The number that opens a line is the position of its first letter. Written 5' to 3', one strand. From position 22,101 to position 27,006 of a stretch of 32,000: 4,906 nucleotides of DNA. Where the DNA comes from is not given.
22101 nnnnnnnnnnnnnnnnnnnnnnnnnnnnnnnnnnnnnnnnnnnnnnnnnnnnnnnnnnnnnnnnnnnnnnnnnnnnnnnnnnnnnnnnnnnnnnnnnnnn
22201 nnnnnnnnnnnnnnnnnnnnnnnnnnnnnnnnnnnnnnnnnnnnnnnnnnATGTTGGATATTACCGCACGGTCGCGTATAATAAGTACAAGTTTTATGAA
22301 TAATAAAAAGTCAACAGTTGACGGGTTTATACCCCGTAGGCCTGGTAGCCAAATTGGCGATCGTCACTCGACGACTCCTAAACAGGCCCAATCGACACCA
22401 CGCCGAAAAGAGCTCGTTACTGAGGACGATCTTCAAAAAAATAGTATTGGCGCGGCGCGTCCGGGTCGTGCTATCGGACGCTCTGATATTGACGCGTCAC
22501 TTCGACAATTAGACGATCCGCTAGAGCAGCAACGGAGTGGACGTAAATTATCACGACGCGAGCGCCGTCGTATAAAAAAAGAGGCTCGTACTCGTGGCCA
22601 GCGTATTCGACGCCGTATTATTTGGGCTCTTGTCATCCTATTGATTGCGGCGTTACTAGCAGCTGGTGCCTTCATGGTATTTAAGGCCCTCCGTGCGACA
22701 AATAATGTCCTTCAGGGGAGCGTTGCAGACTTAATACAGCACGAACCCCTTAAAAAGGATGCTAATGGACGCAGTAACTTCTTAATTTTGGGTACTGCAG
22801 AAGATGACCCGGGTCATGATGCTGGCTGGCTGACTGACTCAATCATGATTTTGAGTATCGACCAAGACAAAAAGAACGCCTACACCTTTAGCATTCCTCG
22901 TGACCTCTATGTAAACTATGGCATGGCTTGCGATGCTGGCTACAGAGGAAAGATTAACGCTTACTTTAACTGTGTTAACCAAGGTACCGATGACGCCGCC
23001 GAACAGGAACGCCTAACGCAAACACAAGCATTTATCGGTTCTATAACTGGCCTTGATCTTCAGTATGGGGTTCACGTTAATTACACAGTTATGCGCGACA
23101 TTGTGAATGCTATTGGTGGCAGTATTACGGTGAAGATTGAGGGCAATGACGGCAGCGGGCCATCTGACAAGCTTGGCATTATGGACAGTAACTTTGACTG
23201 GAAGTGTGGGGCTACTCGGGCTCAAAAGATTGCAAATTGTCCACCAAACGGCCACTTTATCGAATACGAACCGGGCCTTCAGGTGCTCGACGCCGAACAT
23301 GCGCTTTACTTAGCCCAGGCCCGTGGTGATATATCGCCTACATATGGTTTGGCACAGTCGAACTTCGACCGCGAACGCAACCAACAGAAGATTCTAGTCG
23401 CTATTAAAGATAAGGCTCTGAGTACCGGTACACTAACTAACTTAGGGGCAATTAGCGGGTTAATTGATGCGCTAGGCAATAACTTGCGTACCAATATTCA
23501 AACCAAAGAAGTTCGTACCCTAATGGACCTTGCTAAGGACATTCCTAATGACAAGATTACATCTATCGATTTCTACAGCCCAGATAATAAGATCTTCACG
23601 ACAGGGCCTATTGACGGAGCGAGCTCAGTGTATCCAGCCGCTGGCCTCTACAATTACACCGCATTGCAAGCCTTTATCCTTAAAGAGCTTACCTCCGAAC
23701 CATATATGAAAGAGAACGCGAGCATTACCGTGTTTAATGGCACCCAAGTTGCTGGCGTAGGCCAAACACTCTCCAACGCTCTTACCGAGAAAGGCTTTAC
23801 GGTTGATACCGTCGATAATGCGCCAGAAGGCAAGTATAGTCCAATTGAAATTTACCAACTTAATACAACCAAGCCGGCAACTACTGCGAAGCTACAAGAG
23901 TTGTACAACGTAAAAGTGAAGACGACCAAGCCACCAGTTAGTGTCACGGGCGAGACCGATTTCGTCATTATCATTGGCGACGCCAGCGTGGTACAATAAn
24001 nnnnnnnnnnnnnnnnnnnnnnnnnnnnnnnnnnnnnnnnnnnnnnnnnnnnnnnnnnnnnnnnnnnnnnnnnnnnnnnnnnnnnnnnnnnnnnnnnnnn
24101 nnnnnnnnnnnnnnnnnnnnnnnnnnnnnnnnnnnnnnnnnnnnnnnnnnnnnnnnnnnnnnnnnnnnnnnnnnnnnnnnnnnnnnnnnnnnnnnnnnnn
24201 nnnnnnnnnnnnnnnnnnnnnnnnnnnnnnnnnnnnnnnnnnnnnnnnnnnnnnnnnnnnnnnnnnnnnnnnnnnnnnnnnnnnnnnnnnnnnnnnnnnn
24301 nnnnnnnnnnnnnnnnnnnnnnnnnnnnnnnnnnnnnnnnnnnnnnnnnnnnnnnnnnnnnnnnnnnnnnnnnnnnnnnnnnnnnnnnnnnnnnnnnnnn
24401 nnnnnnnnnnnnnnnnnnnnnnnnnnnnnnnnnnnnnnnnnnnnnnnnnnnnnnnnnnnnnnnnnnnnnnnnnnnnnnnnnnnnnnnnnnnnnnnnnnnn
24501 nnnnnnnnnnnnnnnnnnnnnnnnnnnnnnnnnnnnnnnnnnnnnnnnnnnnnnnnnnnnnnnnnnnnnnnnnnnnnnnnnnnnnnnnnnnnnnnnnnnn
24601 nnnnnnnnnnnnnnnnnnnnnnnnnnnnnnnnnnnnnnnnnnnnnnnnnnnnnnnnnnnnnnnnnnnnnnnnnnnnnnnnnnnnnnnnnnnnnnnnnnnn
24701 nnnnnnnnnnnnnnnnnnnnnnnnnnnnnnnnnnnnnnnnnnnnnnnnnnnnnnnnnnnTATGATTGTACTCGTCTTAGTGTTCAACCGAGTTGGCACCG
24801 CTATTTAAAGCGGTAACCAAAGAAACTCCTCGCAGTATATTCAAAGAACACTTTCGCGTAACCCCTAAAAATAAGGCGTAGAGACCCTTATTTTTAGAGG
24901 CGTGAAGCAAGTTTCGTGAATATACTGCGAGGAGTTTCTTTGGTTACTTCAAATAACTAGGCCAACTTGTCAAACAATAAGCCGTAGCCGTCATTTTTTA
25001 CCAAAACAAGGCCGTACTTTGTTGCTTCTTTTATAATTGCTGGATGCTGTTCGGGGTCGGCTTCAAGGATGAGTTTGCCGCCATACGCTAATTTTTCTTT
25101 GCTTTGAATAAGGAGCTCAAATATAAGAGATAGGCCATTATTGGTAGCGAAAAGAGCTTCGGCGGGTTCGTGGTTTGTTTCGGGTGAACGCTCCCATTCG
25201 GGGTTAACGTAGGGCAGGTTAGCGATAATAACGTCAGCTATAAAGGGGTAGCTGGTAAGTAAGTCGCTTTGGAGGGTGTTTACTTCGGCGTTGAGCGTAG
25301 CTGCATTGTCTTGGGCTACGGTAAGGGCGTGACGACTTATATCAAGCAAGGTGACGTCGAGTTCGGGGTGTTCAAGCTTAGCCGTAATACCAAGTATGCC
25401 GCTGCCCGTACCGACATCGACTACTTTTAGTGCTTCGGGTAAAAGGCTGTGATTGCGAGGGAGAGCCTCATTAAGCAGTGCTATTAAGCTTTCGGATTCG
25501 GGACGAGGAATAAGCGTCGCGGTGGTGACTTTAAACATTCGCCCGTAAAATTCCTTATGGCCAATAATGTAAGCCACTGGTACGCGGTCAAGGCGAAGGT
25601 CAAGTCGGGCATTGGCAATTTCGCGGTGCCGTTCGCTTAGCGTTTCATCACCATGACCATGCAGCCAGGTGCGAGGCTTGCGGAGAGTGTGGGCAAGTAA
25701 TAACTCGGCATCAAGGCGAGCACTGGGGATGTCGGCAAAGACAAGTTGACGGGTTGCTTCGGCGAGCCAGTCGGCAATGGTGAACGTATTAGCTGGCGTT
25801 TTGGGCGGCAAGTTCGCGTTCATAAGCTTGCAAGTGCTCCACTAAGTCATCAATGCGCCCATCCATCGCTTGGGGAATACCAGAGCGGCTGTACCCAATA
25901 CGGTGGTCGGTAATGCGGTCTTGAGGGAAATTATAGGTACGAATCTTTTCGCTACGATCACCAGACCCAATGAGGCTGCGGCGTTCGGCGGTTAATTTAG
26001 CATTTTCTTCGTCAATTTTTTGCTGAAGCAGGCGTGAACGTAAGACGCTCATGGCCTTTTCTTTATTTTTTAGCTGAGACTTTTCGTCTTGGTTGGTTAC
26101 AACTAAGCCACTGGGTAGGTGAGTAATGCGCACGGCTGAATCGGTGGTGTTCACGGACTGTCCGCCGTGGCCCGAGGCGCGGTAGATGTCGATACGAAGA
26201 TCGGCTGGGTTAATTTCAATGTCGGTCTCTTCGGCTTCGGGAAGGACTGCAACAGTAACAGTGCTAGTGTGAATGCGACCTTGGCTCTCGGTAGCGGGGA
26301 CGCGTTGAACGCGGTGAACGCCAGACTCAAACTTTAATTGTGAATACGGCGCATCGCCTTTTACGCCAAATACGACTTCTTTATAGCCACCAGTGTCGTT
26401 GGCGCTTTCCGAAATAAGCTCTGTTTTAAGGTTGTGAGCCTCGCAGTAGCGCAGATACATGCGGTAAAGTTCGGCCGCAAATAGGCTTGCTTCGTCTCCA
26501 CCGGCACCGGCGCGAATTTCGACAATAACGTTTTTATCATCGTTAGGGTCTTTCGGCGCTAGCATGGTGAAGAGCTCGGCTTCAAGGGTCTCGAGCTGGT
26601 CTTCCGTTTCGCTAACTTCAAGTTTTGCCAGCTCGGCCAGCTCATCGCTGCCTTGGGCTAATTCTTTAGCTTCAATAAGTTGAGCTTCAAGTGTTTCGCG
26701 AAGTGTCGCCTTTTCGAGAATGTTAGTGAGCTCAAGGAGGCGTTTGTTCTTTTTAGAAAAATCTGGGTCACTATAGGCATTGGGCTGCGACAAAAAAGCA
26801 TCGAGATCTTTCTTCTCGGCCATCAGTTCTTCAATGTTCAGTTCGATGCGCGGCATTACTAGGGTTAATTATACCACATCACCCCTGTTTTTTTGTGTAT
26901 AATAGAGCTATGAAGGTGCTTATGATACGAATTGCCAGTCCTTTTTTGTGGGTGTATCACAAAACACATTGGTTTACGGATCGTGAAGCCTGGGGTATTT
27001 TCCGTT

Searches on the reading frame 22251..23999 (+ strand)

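Call 17: search_protein_families(library=pfam, proteins=[window:22251-23999:+])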
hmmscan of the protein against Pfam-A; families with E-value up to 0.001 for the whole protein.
window:22251-23999:+ (582 aa): 2 families
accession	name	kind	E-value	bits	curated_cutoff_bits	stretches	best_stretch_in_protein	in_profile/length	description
PF03816.19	LytR_cpsA_psr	-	1.7e-13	51.4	24.6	1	195-389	2-148/150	LytR_cpsA_psr family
PF13399.11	LytR_C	-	7.2e-09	36.9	22.2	1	491-576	3-83/86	LytR cell envelope-related transcriptional attenuator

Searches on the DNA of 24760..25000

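Call 27: search_rna_families(source=window, start=24760, end=25000, threshold=evalue, max_evalue=10, show_alignments=3)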
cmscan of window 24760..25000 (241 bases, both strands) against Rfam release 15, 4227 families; matches with E-value up to 10: 3.
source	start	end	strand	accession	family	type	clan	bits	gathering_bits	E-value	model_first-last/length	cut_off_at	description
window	24829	24931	+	RF00743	mir-308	Gene; miRNA;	-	26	60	0.0012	1-63/63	no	mir-308 microRNA precursor family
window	24829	24931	-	RF00743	mir-308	Gene; miRNA;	-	26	60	0.0012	1-63/63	no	mir-308 microRNA precursor family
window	24837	24924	-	RF02417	VR-RNA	Gene; sRNA;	-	14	100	0.68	311-397/397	no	VR-RNA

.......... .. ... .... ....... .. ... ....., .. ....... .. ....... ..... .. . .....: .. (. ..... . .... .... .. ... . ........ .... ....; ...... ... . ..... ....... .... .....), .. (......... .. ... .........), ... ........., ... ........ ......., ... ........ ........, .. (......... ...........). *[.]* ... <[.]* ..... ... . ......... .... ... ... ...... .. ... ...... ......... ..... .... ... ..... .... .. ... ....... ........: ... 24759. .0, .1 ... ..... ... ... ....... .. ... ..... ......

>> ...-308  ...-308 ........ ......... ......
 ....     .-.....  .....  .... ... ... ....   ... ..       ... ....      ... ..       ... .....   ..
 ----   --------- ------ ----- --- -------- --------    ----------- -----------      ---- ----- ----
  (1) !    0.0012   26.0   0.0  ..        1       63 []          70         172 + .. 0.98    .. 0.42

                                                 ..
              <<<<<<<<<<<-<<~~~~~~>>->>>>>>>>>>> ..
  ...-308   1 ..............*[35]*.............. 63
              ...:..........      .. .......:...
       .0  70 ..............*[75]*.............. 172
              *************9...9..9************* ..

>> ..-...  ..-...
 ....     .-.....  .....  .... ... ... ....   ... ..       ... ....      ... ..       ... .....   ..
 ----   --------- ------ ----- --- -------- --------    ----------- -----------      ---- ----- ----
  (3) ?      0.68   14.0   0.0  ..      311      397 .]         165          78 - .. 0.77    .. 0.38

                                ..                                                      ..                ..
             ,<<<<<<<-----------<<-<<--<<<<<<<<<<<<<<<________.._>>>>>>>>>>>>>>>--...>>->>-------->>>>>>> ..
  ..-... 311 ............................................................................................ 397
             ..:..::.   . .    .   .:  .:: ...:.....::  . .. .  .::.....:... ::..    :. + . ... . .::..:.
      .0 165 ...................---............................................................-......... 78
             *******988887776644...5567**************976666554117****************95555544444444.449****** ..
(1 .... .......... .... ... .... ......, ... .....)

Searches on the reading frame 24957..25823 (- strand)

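Call 17: search_protein_families(library=pfam, proteins=[window:24957-25823:-])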
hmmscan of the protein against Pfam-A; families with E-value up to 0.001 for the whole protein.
window:24957-25823:- (288 aa): 8 families
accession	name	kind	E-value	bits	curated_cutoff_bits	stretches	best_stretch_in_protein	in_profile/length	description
PF17827.6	PrmC_N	-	2.3e-17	63.7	23.4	1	18-88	1-71/71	PrmC N-terminal domain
PF05175.20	MTS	-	1.9e-14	54.1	23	1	118-208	24-111/170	Methyltransferase small domain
PF06325.19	PrmA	-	5.5e-09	36.4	22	1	131-203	162-234/296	Ribosomal protein L11 methyltransferase (PrmA)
PF13847.12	Methyltransf_31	-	2.3e-07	31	27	1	131-202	4-81/145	Methyltransferase domain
PF13649.12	Methyltransf_25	-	2.4e-07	31.8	27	1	134-207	1-78/97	Methyltransferase domain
PF08242.18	Methyltransf_12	-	1.3e-05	26.3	30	1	135-202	1-72/98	Methyltransferase domain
PF02527.21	GidB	-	0.00014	21.7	27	1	132-170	50-88/184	rRNA small subunit methyltransferase G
PF10294.15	Methyltransf_16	-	0.00021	21.5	21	1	130-178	46-93/174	Lysine methyltransferase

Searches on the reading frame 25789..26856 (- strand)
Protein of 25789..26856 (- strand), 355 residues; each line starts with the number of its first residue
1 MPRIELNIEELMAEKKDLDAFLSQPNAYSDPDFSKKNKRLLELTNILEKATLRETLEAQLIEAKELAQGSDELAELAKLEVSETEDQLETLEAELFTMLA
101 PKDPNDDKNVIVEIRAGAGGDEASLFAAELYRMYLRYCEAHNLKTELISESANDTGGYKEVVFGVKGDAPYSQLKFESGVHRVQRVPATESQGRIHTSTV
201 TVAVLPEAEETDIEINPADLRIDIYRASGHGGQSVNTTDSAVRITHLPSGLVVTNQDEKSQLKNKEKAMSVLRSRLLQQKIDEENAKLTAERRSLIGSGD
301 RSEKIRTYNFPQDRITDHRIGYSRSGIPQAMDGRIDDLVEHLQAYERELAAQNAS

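Call 17: search_protein_families(library=pfam, proteins=[window:25789-26856:-])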
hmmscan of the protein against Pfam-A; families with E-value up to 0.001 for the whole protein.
window:25789-26856:- (355 aa): 3 families
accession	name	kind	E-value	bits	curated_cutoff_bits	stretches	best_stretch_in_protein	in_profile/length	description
PF03462.23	PCRF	-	3e-65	220.1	24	1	13-202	3-194/194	PCRF domain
PF00472.26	RF-1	-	1.5e-41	141.4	35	1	210-319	2-116/116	RF-1 domain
PF16326.10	ABC_tran_CTD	-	0.00017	22.2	32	1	4-53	13-63/69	ABC transporter C-terminal domain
